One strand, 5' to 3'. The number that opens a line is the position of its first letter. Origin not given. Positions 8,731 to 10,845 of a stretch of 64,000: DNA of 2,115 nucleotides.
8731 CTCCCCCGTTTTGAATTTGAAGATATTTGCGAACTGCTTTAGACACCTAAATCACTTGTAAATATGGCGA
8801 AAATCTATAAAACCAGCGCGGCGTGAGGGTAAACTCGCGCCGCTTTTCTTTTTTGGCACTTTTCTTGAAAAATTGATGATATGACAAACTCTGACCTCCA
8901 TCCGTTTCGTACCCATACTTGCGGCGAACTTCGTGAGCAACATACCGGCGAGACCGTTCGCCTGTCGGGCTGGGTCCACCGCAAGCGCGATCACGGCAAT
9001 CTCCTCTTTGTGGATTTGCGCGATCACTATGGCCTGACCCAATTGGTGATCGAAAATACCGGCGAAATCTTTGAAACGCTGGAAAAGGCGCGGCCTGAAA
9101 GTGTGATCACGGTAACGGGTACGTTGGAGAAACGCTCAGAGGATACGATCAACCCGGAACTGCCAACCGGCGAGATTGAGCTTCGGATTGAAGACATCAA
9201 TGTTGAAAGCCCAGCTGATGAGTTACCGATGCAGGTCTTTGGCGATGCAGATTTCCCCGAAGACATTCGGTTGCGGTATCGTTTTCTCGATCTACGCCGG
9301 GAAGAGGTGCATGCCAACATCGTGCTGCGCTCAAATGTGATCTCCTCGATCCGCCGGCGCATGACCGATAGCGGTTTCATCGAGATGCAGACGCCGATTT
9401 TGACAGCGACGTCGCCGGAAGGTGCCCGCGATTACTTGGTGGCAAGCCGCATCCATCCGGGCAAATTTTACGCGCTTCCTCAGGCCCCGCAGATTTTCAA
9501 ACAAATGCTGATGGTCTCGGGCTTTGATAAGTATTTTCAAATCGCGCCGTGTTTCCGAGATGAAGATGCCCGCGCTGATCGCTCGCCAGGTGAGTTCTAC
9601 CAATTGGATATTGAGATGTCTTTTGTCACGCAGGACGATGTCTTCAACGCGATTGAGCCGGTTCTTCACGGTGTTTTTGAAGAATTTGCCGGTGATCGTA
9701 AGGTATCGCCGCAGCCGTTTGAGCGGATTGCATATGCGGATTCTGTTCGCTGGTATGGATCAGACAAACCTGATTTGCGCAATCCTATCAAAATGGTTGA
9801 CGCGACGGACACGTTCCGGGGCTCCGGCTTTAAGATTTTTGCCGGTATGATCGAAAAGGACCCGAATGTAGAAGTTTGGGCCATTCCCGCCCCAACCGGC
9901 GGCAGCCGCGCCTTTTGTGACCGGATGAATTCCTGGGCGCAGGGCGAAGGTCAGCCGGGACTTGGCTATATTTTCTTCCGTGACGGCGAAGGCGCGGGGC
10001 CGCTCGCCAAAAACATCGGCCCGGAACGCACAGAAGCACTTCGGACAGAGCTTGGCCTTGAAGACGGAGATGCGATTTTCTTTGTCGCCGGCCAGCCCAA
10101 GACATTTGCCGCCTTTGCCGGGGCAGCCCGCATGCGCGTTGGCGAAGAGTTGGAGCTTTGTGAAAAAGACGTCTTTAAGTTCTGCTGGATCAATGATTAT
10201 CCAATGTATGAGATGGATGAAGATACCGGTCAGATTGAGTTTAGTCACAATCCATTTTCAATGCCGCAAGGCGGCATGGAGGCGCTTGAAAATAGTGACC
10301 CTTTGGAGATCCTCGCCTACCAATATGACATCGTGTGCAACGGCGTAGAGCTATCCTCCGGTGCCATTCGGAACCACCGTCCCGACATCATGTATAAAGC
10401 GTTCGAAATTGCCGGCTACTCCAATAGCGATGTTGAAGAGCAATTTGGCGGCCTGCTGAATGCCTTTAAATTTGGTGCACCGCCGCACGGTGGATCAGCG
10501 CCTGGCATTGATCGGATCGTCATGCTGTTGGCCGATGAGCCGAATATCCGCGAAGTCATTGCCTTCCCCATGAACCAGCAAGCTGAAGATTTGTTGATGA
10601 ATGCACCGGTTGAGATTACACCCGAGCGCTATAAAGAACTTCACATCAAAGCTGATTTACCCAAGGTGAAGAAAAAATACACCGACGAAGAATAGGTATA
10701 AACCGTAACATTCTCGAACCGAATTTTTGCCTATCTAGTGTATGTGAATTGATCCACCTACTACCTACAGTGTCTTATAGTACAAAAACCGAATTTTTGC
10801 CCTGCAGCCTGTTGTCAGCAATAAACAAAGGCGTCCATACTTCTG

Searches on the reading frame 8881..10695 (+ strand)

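Call 99: search_protein_families(library=pfam, proteins=[window:8881-10695:+], max_evalue=0.00001)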
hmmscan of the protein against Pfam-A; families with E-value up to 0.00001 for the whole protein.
window:8881-10695:+ (604 aa): 3 families
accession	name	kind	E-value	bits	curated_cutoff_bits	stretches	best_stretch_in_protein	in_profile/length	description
PF00152.25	tRNA-synt_2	-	2.5e-111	372.1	25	1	127-566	2-308/308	tRNA synthetases class II (D, K and N)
PF01336.31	tRNA_anti-codon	-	2e-16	60.1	27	1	26-108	1-74/75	OB-fold nucleic acid binding domain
PF02938.19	GAD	-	7.3e-09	36.2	23.4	1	323-409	4-91/95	GAD domain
